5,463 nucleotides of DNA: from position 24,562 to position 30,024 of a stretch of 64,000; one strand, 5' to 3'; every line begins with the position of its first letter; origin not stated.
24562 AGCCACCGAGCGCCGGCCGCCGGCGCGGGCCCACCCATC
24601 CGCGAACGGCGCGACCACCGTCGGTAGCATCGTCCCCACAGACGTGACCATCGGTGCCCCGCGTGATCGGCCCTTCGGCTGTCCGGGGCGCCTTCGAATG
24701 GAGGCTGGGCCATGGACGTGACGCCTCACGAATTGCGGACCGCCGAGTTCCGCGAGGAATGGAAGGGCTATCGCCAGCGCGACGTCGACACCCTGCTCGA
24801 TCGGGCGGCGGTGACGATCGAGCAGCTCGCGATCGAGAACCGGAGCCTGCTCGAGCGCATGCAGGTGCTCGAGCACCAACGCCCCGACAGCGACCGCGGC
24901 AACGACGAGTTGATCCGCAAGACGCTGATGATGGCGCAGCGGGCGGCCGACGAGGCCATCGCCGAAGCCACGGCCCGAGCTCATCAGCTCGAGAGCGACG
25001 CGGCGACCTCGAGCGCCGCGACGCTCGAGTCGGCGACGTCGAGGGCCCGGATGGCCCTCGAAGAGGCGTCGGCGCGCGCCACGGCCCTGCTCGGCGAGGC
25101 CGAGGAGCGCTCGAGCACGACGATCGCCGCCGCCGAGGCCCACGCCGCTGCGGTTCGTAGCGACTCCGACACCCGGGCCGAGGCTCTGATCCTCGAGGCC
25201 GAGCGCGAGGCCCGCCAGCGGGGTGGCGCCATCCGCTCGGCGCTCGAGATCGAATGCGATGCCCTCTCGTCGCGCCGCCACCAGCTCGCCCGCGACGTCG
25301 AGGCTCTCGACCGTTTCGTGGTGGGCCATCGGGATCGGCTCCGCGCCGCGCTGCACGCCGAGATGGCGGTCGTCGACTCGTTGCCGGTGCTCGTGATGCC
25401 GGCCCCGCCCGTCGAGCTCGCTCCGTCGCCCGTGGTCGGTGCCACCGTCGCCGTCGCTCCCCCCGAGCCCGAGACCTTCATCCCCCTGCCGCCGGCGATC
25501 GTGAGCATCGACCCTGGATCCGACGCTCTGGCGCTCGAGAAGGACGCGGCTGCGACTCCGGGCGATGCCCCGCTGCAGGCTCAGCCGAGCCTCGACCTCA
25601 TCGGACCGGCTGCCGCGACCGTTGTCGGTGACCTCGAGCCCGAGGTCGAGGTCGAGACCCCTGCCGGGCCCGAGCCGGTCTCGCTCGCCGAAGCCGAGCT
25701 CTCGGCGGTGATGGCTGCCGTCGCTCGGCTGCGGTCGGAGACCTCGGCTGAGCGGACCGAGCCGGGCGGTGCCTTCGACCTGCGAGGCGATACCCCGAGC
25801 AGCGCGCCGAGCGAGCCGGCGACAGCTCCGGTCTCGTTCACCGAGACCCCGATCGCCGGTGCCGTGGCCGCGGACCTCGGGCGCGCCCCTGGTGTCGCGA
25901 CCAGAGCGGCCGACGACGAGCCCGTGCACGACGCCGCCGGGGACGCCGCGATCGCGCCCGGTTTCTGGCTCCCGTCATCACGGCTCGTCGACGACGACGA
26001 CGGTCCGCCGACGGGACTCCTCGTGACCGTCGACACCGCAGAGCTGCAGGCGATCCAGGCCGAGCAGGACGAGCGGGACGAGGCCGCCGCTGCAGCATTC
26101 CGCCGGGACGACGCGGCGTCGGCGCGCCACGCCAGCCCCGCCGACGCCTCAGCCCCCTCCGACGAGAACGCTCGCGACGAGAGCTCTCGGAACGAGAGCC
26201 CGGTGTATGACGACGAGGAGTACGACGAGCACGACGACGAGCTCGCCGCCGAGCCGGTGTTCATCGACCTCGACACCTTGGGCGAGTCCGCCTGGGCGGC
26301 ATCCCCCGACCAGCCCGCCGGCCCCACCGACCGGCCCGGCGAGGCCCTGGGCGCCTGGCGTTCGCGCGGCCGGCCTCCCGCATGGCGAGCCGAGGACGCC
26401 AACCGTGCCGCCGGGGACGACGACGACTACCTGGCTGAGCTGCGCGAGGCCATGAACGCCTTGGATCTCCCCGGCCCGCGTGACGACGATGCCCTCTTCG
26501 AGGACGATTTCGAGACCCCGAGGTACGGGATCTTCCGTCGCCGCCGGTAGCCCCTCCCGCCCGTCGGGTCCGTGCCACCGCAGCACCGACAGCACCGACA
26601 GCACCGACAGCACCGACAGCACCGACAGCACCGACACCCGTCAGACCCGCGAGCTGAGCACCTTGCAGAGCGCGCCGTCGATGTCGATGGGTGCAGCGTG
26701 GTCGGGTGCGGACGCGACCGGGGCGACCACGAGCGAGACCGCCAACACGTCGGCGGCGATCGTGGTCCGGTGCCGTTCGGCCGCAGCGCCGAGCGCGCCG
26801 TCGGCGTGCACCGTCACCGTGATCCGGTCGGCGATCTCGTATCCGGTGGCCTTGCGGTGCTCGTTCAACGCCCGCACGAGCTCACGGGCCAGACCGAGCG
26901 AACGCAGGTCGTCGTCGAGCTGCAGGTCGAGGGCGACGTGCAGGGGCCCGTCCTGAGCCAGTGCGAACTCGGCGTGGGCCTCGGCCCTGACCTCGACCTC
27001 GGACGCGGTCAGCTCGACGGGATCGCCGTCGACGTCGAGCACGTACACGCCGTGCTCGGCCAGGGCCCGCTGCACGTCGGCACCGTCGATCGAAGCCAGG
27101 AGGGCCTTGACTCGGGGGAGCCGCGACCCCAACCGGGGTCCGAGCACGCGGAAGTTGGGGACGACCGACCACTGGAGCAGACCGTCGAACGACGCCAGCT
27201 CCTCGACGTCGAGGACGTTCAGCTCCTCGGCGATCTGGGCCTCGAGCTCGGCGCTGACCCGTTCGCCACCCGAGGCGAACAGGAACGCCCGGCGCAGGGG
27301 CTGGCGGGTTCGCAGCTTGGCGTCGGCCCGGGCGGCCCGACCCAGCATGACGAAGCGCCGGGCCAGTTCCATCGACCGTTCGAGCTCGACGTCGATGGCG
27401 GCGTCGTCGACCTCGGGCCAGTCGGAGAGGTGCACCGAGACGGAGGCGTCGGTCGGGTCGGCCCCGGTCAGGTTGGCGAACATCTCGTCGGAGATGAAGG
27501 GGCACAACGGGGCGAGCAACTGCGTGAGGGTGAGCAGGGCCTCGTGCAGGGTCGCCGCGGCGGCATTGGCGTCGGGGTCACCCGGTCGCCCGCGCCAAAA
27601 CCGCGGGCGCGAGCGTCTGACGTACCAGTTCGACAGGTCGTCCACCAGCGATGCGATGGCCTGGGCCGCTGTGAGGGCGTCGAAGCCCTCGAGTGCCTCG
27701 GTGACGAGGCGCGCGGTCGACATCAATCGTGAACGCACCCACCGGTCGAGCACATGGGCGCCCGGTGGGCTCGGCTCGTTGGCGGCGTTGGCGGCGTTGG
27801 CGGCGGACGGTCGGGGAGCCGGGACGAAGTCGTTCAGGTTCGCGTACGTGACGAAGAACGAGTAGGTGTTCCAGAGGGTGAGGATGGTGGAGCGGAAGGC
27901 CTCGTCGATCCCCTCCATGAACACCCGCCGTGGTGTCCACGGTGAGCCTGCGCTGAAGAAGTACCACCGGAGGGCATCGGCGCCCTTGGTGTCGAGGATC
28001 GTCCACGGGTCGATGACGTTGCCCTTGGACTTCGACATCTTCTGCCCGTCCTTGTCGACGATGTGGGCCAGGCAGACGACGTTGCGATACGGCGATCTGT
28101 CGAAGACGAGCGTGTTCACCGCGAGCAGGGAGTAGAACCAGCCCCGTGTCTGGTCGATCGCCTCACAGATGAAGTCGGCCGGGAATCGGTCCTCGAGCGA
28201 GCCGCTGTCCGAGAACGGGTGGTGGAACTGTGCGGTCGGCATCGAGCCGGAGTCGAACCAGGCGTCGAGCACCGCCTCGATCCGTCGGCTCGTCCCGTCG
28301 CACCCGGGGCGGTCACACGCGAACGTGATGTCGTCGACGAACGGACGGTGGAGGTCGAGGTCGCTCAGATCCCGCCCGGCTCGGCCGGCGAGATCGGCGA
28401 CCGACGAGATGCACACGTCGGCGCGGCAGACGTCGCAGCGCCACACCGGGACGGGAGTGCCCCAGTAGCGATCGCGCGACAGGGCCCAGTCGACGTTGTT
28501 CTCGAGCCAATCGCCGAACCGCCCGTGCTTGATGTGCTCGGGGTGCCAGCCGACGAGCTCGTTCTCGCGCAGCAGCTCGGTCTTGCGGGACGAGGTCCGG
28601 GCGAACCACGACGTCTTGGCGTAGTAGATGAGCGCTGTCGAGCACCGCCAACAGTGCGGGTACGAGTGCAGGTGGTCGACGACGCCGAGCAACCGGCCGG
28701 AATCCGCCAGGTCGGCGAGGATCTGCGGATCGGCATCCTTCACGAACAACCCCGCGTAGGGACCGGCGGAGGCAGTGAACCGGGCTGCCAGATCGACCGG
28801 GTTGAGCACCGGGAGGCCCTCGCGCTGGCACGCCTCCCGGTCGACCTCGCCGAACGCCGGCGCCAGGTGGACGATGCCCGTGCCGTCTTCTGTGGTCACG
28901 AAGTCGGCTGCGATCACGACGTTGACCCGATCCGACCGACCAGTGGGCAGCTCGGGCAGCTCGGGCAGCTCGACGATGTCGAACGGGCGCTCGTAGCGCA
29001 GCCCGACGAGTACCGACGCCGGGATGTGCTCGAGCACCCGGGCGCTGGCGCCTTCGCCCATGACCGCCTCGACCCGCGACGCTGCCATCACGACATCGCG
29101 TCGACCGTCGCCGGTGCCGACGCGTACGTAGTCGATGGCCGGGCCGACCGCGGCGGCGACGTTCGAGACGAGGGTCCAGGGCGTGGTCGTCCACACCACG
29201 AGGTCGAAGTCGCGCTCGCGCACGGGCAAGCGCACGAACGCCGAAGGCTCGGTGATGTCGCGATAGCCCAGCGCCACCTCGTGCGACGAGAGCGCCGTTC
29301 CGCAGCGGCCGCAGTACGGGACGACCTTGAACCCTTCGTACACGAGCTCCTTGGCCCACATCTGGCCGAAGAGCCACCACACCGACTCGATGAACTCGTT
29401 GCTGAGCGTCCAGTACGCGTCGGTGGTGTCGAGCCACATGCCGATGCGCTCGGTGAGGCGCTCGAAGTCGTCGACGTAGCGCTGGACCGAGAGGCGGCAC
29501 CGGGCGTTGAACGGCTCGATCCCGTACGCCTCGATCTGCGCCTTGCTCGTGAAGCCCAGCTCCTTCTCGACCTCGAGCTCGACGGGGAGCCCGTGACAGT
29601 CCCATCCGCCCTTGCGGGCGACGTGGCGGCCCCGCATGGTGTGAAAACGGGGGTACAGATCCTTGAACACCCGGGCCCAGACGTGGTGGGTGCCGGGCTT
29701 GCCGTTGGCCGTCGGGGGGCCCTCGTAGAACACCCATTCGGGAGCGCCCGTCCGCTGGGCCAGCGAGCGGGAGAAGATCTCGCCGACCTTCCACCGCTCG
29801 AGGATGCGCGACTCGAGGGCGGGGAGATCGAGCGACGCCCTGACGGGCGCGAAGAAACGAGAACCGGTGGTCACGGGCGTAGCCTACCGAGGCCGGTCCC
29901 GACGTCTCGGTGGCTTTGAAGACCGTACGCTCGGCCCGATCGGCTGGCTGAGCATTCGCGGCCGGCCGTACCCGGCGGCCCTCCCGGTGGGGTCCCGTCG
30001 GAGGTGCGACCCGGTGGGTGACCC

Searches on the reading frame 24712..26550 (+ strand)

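Call 60: search_protein_families(library=pfam, proteins=[window:24712-26550:+], max_evalue=0.00001)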
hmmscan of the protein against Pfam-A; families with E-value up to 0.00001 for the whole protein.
window:24712-26550:+ (612 aa): 1 family
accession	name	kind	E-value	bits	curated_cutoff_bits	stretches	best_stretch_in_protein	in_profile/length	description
PF05103.18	DivIVA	-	2.9e-15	56.8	28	1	3-117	1-114/131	DivIVA protein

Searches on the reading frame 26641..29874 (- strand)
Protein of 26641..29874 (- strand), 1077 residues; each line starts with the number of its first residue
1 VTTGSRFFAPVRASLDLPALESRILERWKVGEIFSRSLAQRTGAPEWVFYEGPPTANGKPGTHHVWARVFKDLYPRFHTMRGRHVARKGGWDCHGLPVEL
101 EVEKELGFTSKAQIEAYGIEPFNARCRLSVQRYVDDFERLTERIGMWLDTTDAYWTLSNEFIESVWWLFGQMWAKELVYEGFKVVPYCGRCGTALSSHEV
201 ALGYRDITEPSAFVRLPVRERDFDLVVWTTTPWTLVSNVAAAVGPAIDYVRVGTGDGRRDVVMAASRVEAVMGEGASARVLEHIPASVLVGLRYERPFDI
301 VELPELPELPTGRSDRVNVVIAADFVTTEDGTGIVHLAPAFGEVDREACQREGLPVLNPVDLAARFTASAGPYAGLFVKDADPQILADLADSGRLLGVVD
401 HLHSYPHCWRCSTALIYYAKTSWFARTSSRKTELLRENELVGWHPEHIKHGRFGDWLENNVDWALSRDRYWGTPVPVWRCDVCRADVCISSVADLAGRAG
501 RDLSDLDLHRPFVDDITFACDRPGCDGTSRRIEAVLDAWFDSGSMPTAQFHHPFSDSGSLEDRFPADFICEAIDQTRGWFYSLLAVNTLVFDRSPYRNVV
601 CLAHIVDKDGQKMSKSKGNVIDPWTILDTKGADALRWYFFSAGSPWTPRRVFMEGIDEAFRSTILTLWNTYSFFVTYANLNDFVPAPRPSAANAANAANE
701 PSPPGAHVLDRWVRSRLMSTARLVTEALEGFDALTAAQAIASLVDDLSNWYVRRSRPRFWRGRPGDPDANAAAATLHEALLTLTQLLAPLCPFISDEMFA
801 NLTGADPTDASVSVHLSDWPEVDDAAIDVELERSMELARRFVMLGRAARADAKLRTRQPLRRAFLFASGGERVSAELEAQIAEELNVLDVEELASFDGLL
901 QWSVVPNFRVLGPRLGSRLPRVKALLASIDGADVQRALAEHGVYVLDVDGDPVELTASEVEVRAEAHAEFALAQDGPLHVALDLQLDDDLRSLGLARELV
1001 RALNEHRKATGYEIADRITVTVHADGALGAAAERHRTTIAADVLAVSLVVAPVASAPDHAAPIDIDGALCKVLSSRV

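Call 60: search_protein_families(library=pfam, proteins=[window:26641-29874:-], max_evalue=0.00001)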
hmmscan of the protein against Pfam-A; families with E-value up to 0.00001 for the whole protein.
window:26641-29874:- (1077 aa): 4 families
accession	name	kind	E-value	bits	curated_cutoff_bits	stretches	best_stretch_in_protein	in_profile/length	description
PF00133.28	tRNA-synt_1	-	1.3e-113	380.3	22.7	1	24-641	2-404/414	tRNA synthetases class I (I, L, M and V)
PF19302.4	DUF5915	-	3.2e-39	134.9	27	1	879-1072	2-190/195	Domain of unknown function (DUF5915)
PF08264.19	Anticodon_1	-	6.1e-29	101.2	25.1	1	710-861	1-145/148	Anticodon-binding domain of tRNA ligase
PF09334.17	tRNA-synt_1g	-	6.6e-14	51.9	20.1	0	600-643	315-358/391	tRNA synthetases class I (M)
